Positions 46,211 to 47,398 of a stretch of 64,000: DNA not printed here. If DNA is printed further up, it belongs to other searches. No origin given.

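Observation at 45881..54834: Accessory island built around two diverged EEP-nuclease modules plus two unrelated serine proteases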

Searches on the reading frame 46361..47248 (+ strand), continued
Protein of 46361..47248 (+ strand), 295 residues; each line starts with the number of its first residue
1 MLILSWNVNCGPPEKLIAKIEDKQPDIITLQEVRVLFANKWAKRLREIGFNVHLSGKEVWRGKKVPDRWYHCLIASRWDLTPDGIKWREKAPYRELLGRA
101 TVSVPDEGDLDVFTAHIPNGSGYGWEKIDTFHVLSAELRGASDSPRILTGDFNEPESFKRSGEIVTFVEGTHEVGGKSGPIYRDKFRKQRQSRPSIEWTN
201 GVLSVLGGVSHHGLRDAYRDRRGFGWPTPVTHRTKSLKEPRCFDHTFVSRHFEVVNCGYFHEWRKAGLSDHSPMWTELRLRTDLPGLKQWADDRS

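Call 44: find_encoding_contigs(protein=P0003, flank=10000, max_places=3)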
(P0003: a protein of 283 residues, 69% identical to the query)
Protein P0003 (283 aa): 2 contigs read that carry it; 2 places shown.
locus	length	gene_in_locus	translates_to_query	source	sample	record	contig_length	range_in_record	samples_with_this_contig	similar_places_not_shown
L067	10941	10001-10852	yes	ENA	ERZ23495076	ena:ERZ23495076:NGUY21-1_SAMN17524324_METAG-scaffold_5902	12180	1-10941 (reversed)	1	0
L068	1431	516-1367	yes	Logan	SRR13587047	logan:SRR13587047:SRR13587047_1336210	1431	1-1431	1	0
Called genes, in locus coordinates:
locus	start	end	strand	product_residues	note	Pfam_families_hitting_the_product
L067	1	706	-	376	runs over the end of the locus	PF00078:RVT_1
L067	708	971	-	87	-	-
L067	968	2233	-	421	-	PF24390:PRTase-CE, PF24409:wHTH-PRTase_assc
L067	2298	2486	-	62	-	-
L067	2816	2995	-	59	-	-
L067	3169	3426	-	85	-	-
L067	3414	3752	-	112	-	-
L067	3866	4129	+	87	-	-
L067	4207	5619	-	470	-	PF14281:PDDEXK_4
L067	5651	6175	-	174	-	-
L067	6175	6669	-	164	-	-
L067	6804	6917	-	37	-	-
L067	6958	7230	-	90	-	PF01695:IstB_IS21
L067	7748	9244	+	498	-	PF00089:Trypsin, PF13365:Trypsin_2 (weak)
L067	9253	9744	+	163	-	-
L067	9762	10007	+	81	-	-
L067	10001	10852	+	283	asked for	PF03372:Exo_endo_phos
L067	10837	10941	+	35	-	?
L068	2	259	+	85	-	?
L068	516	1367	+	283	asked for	PF03372:Exo_endo_phos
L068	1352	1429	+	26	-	?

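Call 45: find_encoding_contigs(protein=P0006, flank=10000, max_places=3)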
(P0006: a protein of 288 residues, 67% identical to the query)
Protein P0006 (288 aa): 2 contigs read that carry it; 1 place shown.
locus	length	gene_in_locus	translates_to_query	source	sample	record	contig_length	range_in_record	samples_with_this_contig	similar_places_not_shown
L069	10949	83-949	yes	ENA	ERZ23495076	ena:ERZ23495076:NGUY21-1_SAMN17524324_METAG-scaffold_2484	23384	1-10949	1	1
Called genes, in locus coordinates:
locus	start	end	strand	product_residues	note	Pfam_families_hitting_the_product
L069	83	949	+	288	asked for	PF03372:Exo_endo_phos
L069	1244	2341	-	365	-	PF12006:DUF3500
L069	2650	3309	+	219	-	PF08843:AbiEii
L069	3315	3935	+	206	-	-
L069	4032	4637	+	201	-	PF00929:RNase_T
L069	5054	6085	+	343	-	PF00005:ABC_tran, PF13304:AAA_21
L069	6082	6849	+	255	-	PF01061:ABC2_membrane, PF12679:ABC2_membrane_2, PF12730:ABC2_membrane_4, PF12698:ABC2_membrane_3, PF13346:ABC2_membrane_5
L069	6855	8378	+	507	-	PF14258:DUF4350 (faint), PF23357:DUF7088, PF09822:ABC_transp_aux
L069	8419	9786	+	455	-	PF14238:DUF4340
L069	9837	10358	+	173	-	PF00156:Pribosyltran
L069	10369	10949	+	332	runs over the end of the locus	PF00288:GHMP_kinases_N, PF08544:GHMP_kinases_C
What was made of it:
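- The third paralogue-type copy (L069) lies near AbiEii (call 45).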

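Call 49: predict_structure(alignment_id=A1)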
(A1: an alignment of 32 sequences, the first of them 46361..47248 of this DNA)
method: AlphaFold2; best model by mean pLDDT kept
length: 295 residues; sequences in the alignment: 32
mean_pLDDT: 74.5   pTM: 0.79
mean pLDDT of the five models: 74.5, 74.6, 72.6, 71.7, 71.7
residues with pLDDT >= 90: 98; 70-90: 86; 50-70: 59; < 50: 52
segments of 3 or more residues with pLDDT < 50: 154-189, 206-213, 289-295
pLDDT, mean of each block of 10 residues (from residue 1): 90 89 97 94 97 93 89 97 90 93 94 82 71 79 84 48 33 32 47 55 48 53 58 62 75 86 87 90 69 35
secondary structure, 60 per line:
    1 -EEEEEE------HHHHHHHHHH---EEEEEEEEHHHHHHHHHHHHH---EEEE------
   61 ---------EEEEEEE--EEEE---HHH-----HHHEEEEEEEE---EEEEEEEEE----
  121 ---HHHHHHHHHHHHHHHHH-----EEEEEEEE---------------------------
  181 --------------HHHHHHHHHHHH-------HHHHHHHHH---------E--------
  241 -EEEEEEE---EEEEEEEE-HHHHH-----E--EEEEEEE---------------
elements in order: E2-7 H14-23 E27-34 H35-47 E51-54 E70-76 E79-82 E97-104 E108-116 H124-140 E146-153 H195-206 H214-222 E242-248 E252-259 H261-265 E274-280

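Call 53: fold_search(model_id=the predicted structure, library=pdb)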
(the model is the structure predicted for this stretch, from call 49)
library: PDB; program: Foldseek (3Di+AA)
matches with E <= 10: 644; with E <= 0.001: 159
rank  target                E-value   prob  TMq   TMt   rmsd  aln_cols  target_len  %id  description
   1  4gz1_B                4.8e-11  1.00  0.57  0.66   5.5       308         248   14  Mus Musculus Tdp2 reaction product (5'-phosphorylated DNA)-Mg2+ complex at 1.5 Angstroms resolution (released 2012-10-31)
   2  4gyz_A                5.1e-11  1.00  0.55  0.64   6.0       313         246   14  Mus Musculus Tdp2 Bound to dAMP and Mg2+ (released 2012-10-31)
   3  1ako                  7.3e-11  1.00  0.60  0.66   6.4       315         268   19  EXONUCLEASE III FROM ESCHERICHIA COLI (released 1997-08-20)
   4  2voa_A                7.7e-11  1.00  0.62  0.70   6.4       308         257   18  Structure of an AP Endonuclease from Archaeoglobus fulgidus (released 2008-12-09)
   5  5j3z_A                7.7e-11  1.00  0.58  0.67   4.5       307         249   14  Crystal structure of m2hTDP2-CAT in complex with a small molecule inhibitor (released 2016-05-04)
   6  4gz2_B                1.3e-10  1.00  0.55  0.65   5.4       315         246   14  Mus Musculus Tdp2 excluded ssDNA complex (released 2012-10-31)
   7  4gyz_G                1.6e-10  1.00  0.55  0.65   6.2       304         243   15  Mus Musculus Tdp2 Bound to dAMP and Mg2+ (released 2012-10-31)
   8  4gyz_B                1.8e-10  1.00  0.57  0.65   4.7       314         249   16  Mus Musculus Tdp2 Bound to dAMP and Mg2+ (released 2012-10-31)
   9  5j42_A                1.9e-10  1.00  0.56  0.65   4.9       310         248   14  Crystal structure of m2hTDP2-CAT in complex with a small molecule inhibitor (released 2016-05-04)
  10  4gyz_D                2.0e-10  1.00  0.57  0.68   5.0       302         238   15  Mus Musculus Tdp2 Bound to dAMP and Mg2+ (released 2012-10-31)
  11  5tvq_A                2.3e-10  1.00  0.57  0.66   4.7       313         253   15  Mouse Tdp2 catalytic domain bound to SUMO2 (released 2017-09-27)
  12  4gz0_A                2.3e-10  1.00  0.56  0.64   5.8       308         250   13  Mus Musculus Tdp2-DNA Substrate Analog (5'-6-aminohexanol) Complex (released 2012-10-31)
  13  4ruw                  2.3e-10  1.00  0.56  0.44   6.4       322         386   18  The crystal structure of endonuclease/exonuclease/phosphatase from Beutenbergia cavernae DSM 12333 (released 2014-12-24)
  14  4gz1_A                2.7e-10  1.00  0.57  0.65   5.4       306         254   14  Mus Musculus Tdp2 reaction product (5'-phosphorylated DNA)-Mg2+ complex at 1.5 Angstroms resolution (released 2012-10-31)
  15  5inn_A                3.1e-10  1.00  0.55  0.66   5.7       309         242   16  Mouse Tdp2 D358N protein, apo state with increased disorder amongst variable DNA-binding grasp conformations (released 2016-04-27)
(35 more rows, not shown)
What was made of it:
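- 46361..47248 (+): EEP1: 295-aa stand-alone EEP-fold nuclease or phosphodiesterase. Foldseek finds TDP2, ExoIII and APE1 at E about 5e-11 (call 53).
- On EEP superfamily (Pfam PF03372): Foldseek against the PDB finds TDP2, ExoIII and APE1 at E 5e-11 to 3e-9, probability 1.0, TM 0.55-0.70 (calls 49, 53).
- The fold matches ExoIII, APE1 and TDP2 (call 53).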

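Call 54: find_related_loci(query=A1, collection=viral_contigs, flank=8000)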
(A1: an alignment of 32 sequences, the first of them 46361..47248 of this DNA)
Query A1 (295 aa) in viral_contigs; peptide patterns used: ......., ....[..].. (x = any residue, [..] = any of these).
64 stretches matched a pattern, but none encodes a relative of the query by tblastn (E <= 1e-3).

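Call 65: search_protein_families(library=pfam, alignment_id=A5, max_evalue=0.00001)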
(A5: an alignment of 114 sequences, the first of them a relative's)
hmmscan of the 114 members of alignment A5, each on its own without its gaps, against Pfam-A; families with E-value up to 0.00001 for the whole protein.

A. member 1, L001:6378-6758:+ (127 aa): 1 family
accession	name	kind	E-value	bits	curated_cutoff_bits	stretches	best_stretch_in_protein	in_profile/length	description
PF01850.27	PIN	-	4.3e-08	34.2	23.6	1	2-113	1-119/120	PIN domain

B. families by the number of members that match (of 114 scanned): 62 families (the first 25 are shown)
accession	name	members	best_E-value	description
PF13088.12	BNR_2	6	3e-26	BNR repeat-like domain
PF02012.26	BNR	6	2e-10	BNR/Asp-box repeat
PF00884.28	Sulfatase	5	1.7e-57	Sulfatase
PF07394.17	DUF1501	4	1.3e-148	Protein of unknown function (DUF1501)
PF07587.16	PSD1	4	5.2e-81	Protein of unknown function (DUF1553)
PF07583.16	PSCyt2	4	1.2e-75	Protein of unknown function (DUF1549)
PF07635.16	PSCyt1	4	2.1e-19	Planctomycete cytochrome C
PF13442.11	Cytochrome_CBB3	4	7.9e-13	Cytochrome C oxidase, cbb3-type, subunit III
PF01663.27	Phosphodiest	4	7.9e-09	Type I phosphodiesterase / nucleotide pyrophosphatase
PF00034.26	Cytochrom_C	4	8.6e-09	Cytochrome c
PF16347.10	SGSH_C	3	3.2e-21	N-sulphoglucosamine sulphohydrolase, C-terminal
PF01063.24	Aminotran_4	2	2.2e-46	Amino-transferase class IV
PF01261.30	AP_endonuc_2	2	4.1e-27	Xylose isomerase-like TIM barrel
PF00528.27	BPD_transp_1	2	2.9e-22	Binding-protein-dependent transport system inner membrane component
PF00291.31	PALP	2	7e-17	Pyridoxal-phosphate dependent enzyme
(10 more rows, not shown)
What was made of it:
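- Most neighbours are sulfatases, BNR sialidases and DUF1501/PSD proteins, and other metabolic genes (call 65).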

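Call 82: search_dna_similar(query=window:46361-47248:+, collection=plasmids, mode=protein, max_rows=12, max_evalue=1e-10)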
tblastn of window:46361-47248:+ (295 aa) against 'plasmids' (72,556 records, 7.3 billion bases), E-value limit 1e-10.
Records with a match: 4; places in all: 4; records where one place covers at least 80% of the query: 4.
Best place of each record, by identity: <60% 4.
By first word of the organism name: Haladaptatus 3; Halalkalicoccus 1.
By predicted mobility (MOB-suite, as given by PLSDB): non-mobilizable 4.
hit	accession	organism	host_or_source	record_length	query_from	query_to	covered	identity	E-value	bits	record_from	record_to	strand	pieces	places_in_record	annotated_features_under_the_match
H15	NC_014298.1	Halalkalicoccus jeotgali B3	-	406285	1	274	93%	25.7%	7e-12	73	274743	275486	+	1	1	endonuclease/exonuclease/phosphatase family protein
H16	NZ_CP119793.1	Haladaptatus sp. QDMS2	cell culture,sediment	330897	3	280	94%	25.2%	5e-13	76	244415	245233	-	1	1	endonuclease/exonuclease/phosphatase family protein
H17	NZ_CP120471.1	Haladaptatus sp. DYSN1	cell culture,sediment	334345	3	280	94%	24.7%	2e-12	75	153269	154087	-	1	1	endonuclease/exonuclease/phosphatase family protein | hypothetical protein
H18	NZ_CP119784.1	Haladaptatus sp. YSMS36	cell culture,sediment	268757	3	280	94%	24.4%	1e-12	76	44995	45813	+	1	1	endonuclease/exonuclease/phosphatase family protein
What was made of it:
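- It is absent from IMG/VR and essentially absent from plasmids (calls 54, 82).
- Tried and rejected: EEP on phages or plasmids: none in IMG/VR (call 54), and only 25%-identical haloarchaeal plasmid genes (call 82).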

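Call 93: search_protein_families(library=padloc, proteins=[L067:2-706:-, L067:971-2233:-, L067:4210-5619:-, L067:5654-6175:-, L067:6178-6669:-, L069:2650-3306:+, L069:3315-3932:+], max_evalue=0.001)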
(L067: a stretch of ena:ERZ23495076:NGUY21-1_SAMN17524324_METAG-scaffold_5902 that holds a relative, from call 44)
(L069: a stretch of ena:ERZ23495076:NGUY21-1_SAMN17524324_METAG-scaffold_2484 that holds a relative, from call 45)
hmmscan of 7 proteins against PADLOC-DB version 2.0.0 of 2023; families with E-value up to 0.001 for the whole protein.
L067:2-706:- (235 aa): 43 families (the best 25 are shown)
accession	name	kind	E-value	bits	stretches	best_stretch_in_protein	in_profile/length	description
PDLC02944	RT_III-A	-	1.2e-99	333.1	1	1-233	4-229/597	-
PDLC02945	RT_III-A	-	3.6e-48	162.5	1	24-232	25-225/362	-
PDLC02943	RT_III-A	-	2.5e-47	159.4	2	35-176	16-155/322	-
PDLC02942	RT_III-A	-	2.6e-44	149.7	1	34-232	35-202/341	-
PDLC02956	RT_XIII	-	8e-44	148.4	1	29-231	101-294/469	-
PDLC02946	RT_III-A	-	5.2e-42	142.2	2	35-176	28-167/330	-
PDLC02941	RT_II-A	-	8.8e-42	141.3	2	37-176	9-146/309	-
PDLC02949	RT_other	-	3.2e-37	126.9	1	64-229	180-334/481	-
PDLC03740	RT_outgroup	-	5.3e-36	122.7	1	64-229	117-271/407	retron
PDLC02960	RT-Protease_XI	-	3.4e-34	116.7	1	39-232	4-167/506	single gene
PDLC02959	RT-Protease_XI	-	8.8e-34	115.3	1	38-232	5-169/510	single gene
PDLC03739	RT_Ec107-like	-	1.3e-33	114.7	2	41-176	7-143/307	retron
PDLC02961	RT-TIR_XII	-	4.1e-33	113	2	40-161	13-134/475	single gene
PDLC02948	RT_IX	-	6.8e-33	112.1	2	21-174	25-173/317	-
PDLC02962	RT-TIR_XII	-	1.3e-32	111.3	2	35-160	8-131/478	single gene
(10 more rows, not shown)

L067:971-2233:- (421 aa): 5 families
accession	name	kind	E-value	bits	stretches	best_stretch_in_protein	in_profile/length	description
PDLC02933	PRTase_III-A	-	1.8e-105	351.5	1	14-419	5-366/368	-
PDLC02934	PRTase_III-A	-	8.2e-28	95.4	1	24-418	27-390/393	-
PDLC02935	PRTase_III-A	-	2.1e-17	61.4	1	22-290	30-261/290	-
PDLC02931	PRTase_III-A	-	2e-09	35.5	1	138-288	129-266/267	-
PDLC02932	PRTase_III-A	-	1.1e-06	26.4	1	143-279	126-259/271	-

L067:4210-5619:- (470 aa): 9 families
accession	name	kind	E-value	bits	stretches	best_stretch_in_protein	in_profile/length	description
PDLC04983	PDC-S26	-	1.7e-29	101.5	1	33-425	16-375/413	-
PDLC04980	PDC-S26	-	2.9e-28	97.3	1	29-423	8-355/389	-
PDLC04974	PDC-S26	-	1.2e-22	78.7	1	36-192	16-169/401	-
PDLC04976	PDC-S26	-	1.8e-16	58.3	1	33-169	15-147/451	-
PDLC04977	PDC-S26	-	1.1e-12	45.9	1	40-186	18-166/400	-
PDLC04972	PDC-S26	-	4.5e-12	44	1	50-185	29-164/397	-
PDLC04981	PDC-S26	-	1.9e-06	25.5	1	66-165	40-129/358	-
PDLC04971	PDC-S26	-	2.7e-06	24.5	1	49-174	31-166/415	-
PDLC04975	PDC-S26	-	9.2e-06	23.2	1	66-173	38-137/351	-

L067:5654-6175:- (174 aa): 0 families

L067:6178-6669:- (164 aa): 0 families

L069:2650-3306:+ (219 aa): 1 family
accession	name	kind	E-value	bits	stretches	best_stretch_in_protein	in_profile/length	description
PDLC02298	AbiEii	-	0.00035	18.1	0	10-43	20-54/220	AbiEii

L069:3315-3932:+ (206 aa): 0 families

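Call 100: search_protein_representatives(alignment_id=A1)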
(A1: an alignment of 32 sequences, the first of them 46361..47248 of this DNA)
Query: 32 sequences, 294 profile positions. Proteins with E-value up to 0.001 (for the whole library): 2018; up to 1e-10: 703; up to 1e-30: 246. The best 150 are listed.
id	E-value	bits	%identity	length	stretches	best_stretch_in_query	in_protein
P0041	3.4e-134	462.9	-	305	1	1-288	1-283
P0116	4.0e-121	420.0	-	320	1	1-289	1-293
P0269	4.4e-94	331.3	-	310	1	1-291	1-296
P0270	2.8e-84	299.1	-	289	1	1-288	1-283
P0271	6.4e-83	294.6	-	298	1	1-292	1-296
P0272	1.5e-81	290.1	-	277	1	1-280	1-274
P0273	3.6e-81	288.9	-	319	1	1-212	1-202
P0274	5.0e-78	278.6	-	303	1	1-211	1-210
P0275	4.2e-75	268.9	-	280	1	2-282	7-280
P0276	2.0e-73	263.5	-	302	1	2-292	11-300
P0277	3.1e-72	259.6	-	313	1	27-282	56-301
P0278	8.7e-71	254.8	-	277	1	1-279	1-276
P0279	5.5e-70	252.2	-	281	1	1-280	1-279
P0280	8.9e-70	251.5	-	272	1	1-282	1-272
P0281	1.6e-69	250.6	-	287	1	1-286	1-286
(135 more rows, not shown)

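Call 101: search_protein_families(library=padloc, alignment_id=A5, max_evalue=1e-10)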
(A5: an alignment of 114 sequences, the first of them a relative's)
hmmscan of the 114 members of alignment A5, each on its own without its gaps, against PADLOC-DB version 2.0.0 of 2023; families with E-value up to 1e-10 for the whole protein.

A. member 1, L001:6378-6758:+ (127 aa): 0 families

B. families by the number of members that match (of 114 scanned): 47 families (the first 25 are shown)
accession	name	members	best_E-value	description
PDLC04972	PDC-S26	2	2e-36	-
PDLC04977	PDC-S26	2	1.4e-34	-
PDLC04971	PDC-S26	2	5.4e-21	-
PDLC03632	MTase_III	1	0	Type III methyltransferase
PDLC04914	PDC-S11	1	4e-126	-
PDLC04946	PDC-S18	1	8.6e-109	-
PDLC04911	PDC-S11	1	3.4e-86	-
PDLC04912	PDC-S11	1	8.2e-76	-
PDLC04945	PDC-S18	1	4.2e-47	-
PDLC03636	MTase_III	1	1.2e-40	Type III methyltransferase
PDLC04913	PDC-S11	1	1.4e-37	-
PDLC03644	MTase_III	1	6.3e-36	Type III methyltransferase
PDLC03354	MTase_II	1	1e-35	Type II methyltransferase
PDLC03635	MTase_III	1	4.9e-34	Type III methyltransferase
PDLC03634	MTase_III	1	4.6e-29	Type III methyltransferase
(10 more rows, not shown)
